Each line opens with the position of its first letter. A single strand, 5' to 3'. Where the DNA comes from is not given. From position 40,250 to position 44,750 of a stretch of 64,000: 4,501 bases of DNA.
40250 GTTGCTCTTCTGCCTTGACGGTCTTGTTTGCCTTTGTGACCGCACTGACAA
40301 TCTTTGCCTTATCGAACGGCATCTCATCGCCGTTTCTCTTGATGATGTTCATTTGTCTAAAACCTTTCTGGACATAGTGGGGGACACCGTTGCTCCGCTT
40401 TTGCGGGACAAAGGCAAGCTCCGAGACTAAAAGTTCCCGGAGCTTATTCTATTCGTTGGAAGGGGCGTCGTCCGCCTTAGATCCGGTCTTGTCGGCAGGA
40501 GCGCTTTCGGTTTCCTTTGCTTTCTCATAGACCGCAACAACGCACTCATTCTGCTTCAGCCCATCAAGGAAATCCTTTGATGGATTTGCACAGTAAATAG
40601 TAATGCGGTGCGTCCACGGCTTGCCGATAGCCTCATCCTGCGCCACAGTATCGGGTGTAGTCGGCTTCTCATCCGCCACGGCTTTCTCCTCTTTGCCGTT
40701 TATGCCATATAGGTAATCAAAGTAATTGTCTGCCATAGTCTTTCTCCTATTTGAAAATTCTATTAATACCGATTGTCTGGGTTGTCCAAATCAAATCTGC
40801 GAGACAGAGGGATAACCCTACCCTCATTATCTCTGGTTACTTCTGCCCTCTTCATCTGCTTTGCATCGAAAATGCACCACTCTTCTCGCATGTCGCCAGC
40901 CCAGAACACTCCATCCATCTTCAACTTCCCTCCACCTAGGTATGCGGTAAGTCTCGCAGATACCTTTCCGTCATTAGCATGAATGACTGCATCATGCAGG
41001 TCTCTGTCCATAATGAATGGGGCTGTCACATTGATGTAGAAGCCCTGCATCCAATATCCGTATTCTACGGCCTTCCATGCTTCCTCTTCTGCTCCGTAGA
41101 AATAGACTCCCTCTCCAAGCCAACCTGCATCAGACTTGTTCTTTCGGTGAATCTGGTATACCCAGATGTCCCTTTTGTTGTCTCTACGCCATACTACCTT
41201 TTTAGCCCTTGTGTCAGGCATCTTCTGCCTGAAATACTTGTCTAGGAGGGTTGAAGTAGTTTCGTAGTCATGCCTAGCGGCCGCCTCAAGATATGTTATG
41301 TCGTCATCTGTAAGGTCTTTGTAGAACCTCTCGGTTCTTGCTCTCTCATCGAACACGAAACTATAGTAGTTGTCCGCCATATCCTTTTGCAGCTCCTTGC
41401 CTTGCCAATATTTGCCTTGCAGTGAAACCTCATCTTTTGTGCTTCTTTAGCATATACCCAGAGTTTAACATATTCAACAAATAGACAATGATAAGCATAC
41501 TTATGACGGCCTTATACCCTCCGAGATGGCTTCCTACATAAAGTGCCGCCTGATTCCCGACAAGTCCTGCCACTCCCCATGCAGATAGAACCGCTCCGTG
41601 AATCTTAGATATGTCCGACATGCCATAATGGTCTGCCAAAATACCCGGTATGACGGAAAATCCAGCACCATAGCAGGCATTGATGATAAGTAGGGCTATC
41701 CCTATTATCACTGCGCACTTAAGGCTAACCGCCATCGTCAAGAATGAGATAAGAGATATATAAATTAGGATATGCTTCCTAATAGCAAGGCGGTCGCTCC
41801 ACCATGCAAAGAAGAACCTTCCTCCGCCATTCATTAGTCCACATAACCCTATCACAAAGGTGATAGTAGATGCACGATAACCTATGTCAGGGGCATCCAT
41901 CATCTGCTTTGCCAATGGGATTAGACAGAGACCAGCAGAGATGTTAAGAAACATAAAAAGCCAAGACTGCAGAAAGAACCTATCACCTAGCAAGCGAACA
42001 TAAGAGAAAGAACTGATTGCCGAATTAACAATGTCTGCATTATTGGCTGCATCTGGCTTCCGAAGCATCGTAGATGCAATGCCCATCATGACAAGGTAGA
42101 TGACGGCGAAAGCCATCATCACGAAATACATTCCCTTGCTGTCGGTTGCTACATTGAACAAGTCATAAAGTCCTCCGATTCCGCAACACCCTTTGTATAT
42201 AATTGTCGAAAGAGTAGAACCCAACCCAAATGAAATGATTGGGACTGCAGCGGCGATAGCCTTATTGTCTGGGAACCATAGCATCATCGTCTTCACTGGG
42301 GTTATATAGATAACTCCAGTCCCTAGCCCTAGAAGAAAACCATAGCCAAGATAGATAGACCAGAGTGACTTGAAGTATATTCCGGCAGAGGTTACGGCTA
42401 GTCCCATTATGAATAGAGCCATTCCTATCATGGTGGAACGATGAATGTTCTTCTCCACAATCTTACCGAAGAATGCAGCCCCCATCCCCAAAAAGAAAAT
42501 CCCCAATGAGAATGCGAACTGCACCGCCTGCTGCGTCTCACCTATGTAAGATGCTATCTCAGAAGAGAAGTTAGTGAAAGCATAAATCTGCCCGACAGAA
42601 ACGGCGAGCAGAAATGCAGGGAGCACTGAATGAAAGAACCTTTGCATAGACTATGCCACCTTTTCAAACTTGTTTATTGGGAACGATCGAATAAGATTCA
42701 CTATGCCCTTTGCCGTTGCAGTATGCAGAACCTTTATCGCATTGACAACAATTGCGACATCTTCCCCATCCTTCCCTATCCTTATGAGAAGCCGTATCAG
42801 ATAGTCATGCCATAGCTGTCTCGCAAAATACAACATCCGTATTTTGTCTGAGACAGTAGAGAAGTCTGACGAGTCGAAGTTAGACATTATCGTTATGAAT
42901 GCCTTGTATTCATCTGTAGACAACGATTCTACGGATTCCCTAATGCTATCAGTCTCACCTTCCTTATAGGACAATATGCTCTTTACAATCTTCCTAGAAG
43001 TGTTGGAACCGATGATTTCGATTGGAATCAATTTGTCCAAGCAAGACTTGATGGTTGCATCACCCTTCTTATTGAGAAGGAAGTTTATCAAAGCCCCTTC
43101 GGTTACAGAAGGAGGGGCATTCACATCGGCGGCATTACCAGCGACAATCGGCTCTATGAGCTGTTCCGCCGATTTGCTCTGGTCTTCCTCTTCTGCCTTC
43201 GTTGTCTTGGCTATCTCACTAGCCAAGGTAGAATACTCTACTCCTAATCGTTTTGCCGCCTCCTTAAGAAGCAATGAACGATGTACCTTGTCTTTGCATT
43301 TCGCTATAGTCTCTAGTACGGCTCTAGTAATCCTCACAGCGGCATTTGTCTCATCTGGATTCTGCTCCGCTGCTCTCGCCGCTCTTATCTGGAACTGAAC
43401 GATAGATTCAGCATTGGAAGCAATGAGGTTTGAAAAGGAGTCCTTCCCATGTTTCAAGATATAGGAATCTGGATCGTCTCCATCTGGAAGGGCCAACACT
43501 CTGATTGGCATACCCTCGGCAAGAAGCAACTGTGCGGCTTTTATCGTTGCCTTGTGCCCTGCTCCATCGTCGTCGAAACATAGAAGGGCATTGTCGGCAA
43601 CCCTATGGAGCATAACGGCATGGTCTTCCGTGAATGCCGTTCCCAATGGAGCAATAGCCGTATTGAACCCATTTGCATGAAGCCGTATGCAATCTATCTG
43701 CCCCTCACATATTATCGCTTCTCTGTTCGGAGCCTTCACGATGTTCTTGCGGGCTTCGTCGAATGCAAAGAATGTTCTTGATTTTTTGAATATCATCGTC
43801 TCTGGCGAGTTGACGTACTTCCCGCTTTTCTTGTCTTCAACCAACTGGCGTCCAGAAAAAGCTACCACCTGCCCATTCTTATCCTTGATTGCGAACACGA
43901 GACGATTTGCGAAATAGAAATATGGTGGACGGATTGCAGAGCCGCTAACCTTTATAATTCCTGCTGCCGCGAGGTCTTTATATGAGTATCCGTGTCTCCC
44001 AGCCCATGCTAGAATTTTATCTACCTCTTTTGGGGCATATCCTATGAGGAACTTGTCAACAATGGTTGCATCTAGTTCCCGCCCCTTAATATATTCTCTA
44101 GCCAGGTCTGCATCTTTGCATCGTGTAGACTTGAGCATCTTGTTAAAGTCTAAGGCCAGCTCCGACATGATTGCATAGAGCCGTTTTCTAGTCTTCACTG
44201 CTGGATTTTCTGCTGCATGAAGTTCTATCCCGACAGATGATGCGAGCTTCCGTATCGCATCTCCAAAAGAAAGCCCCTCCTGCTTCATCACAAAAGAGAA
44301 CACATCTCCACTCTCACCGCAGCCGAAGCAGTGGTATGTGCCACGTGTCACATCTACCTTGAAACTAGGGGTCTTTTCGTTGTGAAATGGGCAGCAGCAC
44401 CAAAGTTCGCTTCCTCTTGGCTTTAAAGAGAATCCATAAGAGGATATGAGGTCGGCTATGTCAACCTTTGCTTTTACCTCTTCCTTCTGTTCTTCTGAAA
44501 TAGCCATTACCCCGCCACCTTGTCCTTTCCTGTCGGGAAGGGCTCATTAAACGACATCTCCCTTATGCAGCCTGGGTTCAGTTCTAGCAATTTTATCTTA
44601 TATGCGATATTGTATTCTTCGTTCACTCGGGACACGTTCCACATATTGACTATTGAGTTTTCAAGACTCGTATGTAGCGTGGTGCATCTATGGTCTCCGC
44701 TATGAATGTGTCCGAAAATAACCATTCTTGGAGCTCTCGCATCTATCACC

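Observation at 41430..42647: MFS transporter gene sandwiched between the primase and an unknown protein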

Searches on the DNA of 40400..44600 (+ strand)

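Call 6: search_dna_similar(query=window:40400-44600:+, collection=phages, mode=near, max_rows=30)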
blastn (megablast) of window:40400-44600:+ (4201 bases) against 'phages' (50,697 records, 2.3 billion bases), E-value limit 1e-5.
No match.

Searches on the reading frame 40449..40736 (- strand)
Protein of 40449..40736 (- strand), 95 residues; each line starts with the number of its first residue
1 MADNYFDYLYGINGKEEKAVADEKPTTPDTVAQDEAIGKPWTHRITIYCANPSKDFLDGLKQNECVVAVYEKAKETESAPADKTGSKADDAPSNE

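Call 3: search_protein_families(library=pfam, proteins=[window:40449-40736:-], max_evalue=0.01)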
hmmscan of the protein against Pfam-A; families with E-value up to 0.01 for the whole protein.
window:40449-40736:- (95 aa): 0 families

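Call 4: search_protein_families(library=ncbifam, proteins=[window:40449-40736:-], max_evalue=0.01)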
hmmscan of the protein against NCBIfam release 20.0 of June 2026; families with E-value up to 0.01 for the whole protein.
window:40449-40736:- (95 aa): 0 families

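Call 5: search_protein_families(library=phrogs, proteins=[window:40449-40736:-], max_evalue=0.001)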
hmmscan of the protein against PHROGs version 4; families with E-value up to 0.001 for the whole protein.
window:40449-40736:- (95 aa): 0 families

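Call 66: search_protein_families(library=pfam, proteins=[window:40449-40736:-], max_evalue=1)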
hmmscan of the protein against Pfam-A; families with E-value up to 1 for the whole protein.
window:40449-40736:- (95 aa): 1 family
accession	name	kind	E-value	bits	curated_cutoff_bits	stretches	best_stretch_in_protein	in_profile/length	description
PF00910.28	RNA_helicase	-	0.21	12.5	21.5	1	42-68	29-55/105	RNA helicase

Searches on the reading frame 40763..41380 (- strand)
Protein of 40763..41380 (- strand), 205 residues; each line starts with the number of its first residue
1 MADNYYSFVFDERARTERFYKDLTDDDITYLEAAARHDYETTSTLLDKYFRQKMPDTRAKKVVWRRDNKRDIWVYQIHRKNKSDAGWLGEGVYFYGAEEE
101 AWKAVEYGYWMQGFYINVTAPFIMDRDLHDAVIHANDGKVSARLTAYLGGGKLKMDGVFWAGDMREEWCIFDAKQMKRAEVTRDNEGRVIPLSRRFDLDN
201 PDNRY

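Call 3: search_protein_families(library=pfam, proteins=[window:40763-41380:-], max_evalue=0.01)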
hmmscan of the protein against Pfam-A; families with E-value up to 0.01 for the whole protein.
window:40763-41380:- (205 aa): 0 families

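Call 4: search_protein_families(library=ncbifam, proteins=[window:40763-41380:-], max_evalue=0.01)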
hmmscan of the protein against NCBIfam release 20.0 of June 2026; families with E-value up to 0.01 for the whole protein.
window:40763-41380:- (205 aa): 0 families

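Call 5: search_protein_families(library=phrogs, proteins=[window:40763-41380:-], max_evalue=0.001)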
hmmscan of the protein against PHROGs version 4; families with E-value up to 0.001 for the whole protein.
window:40763-41380:- (205 aa): 0 families

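Call 64: find_homologous_proteins(query=window:40763-41380:-)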
Query window:40763-41380:- (205 aa): 61 proteins with E <= 0.001 among 181 candidates.
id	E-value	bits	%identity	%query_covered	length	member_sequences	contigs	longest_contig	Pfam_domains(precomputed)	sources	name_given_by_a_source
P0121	1.5e-125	435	90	100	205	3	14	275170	-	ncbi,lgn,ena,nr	ncbi:MAG: hypothetical protein J6Q22_10315 [Prevotella sp.]|nr:hypothetical protein [Prevotella sp.]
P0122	3.2e-125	434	90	100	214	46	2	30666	-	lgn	-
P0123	1.2e-123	429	88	100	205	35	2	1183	-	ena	-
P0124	1.1e-115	403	82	100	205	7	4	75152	-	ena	-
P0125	2.1e-114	398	83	100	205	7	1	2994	-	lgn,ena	-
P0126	8.8e-114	396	81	100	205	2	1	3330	-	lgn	-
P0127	2.8e-111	388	81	100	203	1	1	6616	-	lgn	-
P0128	3.7e-111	388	80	100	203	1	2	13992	-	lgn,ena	-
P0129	7.8e-110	384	80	100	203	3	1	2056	-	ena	-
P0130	9.6e-110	383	80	100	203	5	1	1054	-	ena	-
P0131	1.1e-109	383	81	100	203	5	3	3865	-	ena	-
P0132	1.4e-109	383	80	100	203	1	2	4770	-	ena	-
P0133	6.8e-108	377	80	100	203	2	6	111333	-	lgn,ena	-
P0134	7.3e-108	377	79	100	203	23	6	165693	-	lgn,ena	-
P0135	1.0e-107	377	78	100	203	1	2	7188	-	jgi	jgi:hypothetical protein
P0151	3.5e-98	345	71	100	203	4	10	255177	-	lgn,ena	-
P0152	1.3e-95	337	71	100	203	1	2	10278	PF18760.8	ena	-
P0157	1.1e-88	314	68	99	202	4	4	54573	-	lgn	-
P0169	1.5e-82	294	69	91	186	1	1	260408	-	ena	-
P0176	1.3e-69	252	57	100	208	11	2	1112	PF18760.8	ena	-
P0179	1.3e-61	226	51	100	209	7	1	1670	PF18760.8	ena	-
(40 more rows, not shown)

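Call 65: search_solved_structures(query=window:40763-41380:-, max_evalue=1)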
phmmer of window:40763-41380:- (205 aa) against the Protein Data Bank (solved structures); distinct sequences matched with E-value up to 1: 6.
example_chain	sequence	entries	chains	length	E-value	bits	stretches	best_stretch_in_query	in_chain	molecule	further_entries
1bko_A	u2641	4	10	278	0.094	15.6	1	48-110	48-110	THYMIDYLATE SYNTHASE A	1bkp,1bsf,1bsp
1b02_A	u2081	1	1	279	0.094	15.6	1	48-110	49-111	PROTEIN (THYMIDYLATE SYNTHASE)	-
6uft_B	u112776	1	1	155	0.22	14.3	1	63-120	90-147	JLK-G12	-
8zp1_B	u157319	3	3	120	0.38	13.6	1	65-119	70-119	Nb_BB4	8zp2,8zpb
9f6o_B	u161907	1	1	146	0.45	13.4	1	63-134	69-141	Sybody 1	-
7e6u_D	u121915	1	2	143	0.54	13.1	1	50-131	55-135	NB-2D11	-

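Call 66: search_protein_families(library=pfam, proteins=[window:40763-41380:-, P0152, P0176, P0179], max_evalue=1)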
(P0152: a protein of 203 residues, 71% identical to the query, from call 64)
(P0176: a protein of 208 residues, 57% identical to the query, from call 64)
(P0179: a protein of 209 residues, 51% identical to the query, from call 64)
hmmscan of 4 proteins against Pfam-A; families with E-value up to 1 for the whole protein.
window:40763-41380:- (205 aa): 1 family
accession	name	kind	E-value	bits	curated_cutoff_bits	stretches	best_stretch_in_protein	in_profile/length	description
PF18760.7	ART-PolyVal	-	0.088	14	31.2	1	81-180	26-134/140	ADP-Ribosyltransferase in polyvalent proteins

P0152 (203 aa): 1 family
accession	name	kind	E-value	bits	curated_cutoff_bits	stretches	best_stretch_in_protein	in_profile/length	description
PF18760.7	ART-PolyVal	-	3e-06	28.5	31.2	1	81-178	26-134/140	ADP-Ribosyltransferase in polyvalent proteins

P0176 (208 aa): 2 families
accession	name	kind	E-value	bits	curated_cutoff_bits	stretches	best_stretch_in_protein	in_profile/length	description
PF18760.7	ART-PolyVal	-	1.9e-05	25.9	31.2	1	87-183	27-134/140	ADP-Ribosyltransferase in polyvalent proteins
PF12629.12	Pox_polyA_pol_C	-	0.13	12.5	27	1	10-83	76-151/200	Poxvirus poly(A) polymerase C-terminal domain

P0179 (209 aa): 2 families
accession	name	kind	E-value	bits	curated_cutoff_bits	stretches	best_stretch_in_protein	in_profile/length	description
PF18760.7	ART-PolyVal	-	7.7e-06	27.2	31.2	1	82-184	21-134/140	ADP-Ribosyltransferase in polyvalent proteins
PF09970.15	DUF2204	-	0.0035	17.4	20.3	1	60-194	22-148/181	Nucleotidyl transferase of unknown function (DUF2204)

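Call 72: find_encoding_contigs(protein=P0151, flank=9000, max_places=2)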
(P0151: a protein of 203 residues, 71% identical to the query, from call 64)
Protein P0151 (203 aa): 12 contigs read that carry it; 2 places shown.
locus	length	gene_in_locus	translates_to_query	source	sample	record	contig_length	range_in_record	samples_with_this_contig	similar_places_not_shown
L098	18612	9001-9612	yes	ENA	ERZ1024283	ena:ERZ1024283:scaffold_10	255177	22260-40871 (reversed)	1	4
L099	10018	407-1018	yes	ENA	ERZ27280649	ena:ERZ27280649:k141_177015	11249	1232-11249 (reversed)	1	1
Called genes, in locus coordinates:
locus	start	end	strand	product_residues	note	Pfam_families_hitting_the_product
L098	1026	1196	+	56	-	-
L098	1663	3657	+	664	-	-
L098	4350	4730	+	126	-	-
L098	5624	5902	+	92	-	PF11753:DUF3310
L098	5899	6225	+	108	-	-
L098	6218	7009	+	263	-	PF00149:Metallophos, PF12850:Metallophos_2 (weak), PF14582:Metallophos_3 (faint)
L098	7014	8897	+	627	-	PF01807:Zn_ribbon_DnaG, PF08275:DNAG_N, PF01751:Toprim (weak), PF13155:Toprim_2, PF13362:Toprim_3 (weak), PF13662:Toprim_4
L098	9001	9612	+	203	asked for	-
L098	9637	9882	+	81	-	-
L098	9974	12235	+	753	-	PF03477:ATP-cone, PF13597:NRDD, PF01228:Gly_radical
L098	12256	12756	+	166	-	PF13353:Fer4_12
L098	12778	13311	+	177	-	-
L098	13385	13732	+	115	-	-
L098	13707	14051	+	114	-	-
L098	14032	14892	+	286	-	PF07460:NUMOD3 (faint), PF01541:GIY-YIG (faint), PF22083:I-HmuI_NUMOD-like (faint)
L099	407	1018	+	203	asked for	-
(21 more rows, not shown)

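Call 73: find_encoding_contigs(protein=P0169, flank=9000, max_places=1)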
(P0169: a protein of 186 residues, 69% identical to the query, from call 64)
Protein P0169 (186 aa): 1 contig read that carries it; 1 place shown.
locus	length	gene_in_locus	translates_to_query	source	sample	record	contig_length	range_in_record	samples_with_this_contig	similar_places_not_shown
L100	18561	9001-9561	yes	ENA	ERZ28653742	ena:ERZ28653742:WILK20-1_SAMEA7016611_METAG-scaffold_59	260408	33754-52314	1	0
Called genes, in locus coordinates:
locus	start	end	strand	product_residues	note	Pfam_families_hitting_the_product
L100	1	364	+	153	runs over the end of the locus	-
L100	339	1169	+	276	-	PF00149:Metallophos, PF12850:Metallophos_2 (faint)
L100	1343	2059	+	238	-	-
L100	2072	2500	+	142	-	PF00692:dUTPase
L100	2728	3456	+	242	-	-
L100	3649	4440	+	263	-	PF00149:Metallophos, PF12850:Metallophos_2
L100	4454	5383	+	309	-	PF02086:MethyltransfD12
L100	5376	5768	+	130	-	PF22751:DUF488-N3a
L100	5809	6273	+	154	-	-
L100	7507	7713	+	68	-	-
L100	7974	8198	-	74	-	-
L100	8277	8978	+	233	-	-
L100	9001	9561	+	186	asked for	-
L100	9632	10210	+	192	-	-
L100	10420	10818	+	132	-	-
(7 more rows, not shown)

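Call 74: find_encoding_contigs(protein=P0157, flank=9000, max_places=2)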
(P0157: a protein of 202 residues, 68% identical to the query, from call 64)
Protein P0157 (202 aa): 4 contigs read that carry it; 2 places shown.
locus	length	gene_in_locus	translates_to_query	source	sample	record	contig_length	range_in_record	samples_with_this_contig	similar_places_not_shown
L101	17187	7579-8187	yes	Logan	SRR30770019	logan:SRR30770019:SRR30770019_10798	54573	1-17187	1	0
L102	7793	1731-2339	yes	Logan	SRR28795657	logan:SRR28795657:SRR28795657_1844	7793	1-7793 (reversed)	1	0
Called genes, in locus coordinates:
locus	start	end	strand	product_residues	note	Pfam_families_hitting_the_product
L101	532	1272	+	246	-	-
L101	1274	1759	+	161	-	-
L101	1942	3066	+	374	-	PF17767:NAPRTase_N, PF04095:NAPRTase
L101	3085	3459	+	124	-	-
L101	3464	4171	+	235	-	PF05708:Peptidase_C92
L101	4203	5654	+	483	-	PF01467:CTP_transf_like, PF02540:NAD_synthase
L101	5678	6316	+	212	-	PF00857:Isochorismatase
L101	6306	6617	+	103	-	-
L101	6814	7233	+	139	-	-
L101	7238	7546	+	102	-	-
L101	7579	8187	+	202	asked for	-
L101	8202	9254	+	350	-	-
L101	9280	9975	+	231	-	-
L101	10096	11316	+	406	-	PF12323:HTH_OrfB_IS605, PF01385:OrfB_IS605, PF07282:Cas12f1-like_TNB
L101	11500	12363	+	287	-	-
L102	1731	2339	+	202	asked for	-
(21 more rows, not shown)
